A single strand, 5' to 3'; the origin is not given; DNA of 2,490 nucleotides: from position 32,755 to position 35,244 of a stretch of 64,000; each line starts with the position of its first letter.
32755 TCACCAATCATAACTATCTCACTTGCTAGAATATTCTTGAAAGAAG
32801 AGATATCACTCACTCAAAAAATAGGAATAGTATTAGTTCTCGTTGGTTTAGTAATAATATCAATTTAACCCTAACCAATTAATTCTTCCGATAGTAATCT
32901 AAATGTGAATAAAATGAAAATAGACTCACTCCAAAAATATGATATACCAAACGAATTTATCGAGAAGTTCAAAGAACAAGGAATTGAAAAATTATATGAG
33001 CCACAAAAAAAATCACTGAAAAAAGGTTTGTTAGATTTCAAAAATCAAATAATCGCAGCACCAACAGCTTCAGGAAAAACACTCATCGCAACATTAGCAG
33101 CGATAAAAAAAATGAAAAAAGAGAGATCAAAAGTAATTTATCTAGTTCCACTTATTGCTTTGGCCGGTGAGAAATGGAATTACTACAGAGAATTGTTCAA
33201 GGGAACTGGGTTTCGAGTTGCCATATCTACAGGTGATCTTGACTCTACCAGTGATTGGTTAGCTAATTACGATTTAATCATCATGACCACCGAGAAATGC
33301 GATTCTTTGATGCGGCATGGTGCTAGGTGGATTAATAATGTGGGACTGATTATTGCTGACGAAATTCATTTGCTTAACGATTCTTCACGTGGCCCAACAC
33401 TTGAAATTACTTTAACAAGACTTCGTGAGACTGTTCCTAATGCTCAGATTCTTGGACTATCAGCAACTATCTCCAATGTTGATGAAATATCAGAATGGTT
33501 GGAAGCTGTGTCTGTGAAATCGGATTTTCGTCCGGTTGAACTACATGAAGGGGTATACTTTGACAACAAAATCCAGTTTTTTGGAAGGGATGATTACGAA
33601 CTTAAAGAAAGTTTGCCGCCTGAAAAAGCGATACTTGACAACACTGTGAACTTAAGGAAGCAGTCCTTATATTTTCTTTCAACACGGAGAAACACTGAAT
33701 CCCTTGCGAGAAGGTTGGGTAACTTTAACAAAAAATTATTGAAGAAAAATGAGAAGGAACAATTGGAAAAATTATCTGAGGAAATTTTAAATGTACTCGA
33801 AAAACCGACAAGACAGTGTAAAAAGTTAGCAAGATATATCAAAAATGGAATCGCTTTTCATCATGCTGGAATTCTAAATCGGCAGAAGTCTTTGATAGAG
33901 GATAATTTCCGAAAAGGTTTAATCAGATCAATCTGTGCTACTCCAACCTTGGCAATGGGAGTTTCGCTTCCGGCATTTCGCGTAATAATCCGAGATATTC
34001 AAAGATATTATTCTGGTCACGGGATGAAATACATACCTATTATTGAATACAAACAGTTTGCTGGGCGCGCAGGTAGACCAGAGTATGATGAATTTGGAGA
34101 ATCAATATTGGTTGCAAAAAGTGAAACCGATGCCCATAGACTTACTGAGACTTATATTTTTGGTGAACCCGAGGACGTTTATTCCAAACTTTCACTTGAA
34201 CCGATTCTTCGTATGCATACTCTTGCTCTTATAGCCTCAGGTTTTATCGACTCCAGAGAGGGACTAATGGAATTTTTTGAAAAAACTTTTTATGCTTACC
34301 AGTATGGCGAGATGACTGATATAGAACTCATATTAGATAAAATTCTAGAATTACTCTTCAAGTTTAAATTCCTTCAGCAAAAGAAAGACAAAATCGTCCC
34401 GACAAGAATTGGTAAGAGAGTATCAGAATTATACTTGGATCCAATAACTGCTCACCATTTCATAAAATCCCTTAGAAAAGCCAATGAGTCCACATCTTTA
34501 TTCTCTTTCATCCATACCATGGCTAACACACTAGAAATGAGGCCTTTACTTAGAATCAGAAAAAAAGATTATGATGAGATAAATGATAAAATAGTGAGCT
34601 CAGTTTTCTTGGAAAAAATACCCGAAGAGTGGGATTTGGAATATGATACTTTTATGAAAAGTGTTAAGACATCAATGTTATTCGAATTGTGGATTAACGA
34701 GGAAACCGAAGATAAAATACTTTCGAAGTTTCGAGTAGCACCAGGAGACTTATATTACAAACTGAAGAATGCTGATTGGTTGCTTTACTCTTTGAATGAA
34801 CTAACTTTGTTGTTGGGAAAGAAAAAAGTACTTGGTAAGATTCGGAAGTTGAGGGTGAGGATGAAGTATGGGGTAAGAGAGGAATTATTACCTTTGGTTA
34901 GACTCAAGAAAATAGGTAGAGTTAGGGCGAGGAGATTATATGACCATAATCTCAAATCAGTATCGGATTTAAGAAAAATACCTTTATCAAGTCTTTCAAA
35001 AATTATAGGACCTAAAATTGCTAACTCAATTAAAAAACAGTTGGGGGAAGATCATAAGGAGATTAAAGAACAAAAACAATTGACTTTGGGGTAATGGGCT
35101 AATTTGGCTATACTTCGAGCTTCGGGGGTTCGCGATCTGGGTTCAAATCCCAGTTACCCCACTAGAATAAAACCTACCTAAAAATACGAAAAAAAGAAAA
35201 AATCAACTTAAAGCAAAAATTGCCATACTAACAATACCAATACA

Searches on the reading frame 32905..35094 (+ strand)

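Call 66: search_protein_families(library=pfam, proteins=[window:32905-35094:+], max_evalue=0.00001)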
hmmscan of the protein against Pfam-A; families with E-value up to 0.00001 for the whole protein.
window:32905-35094:+ (729 aa): 4 families
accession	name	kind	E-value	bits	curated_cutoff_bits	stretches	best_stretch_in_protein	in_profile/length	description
PF00270.35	DEAD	-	6.7e-31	107.7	26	1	33-194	3-166/167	DEAD/DEAH box helicase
PF21280.2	Helicase_dom4_arc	-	4.3e-29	101.4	27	1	534-656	2-125/125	Archaeal helicase, domain 4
PF04851.21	ResIII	-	3.2e-12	47.1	22.5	1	30-190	4-163/164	Type III restriction enzyme, res subunit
PF00271.37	Helicase_C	-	1.1e-06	29.3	23.5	0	304-392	27-109/110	Helicase conserved C-terminal domain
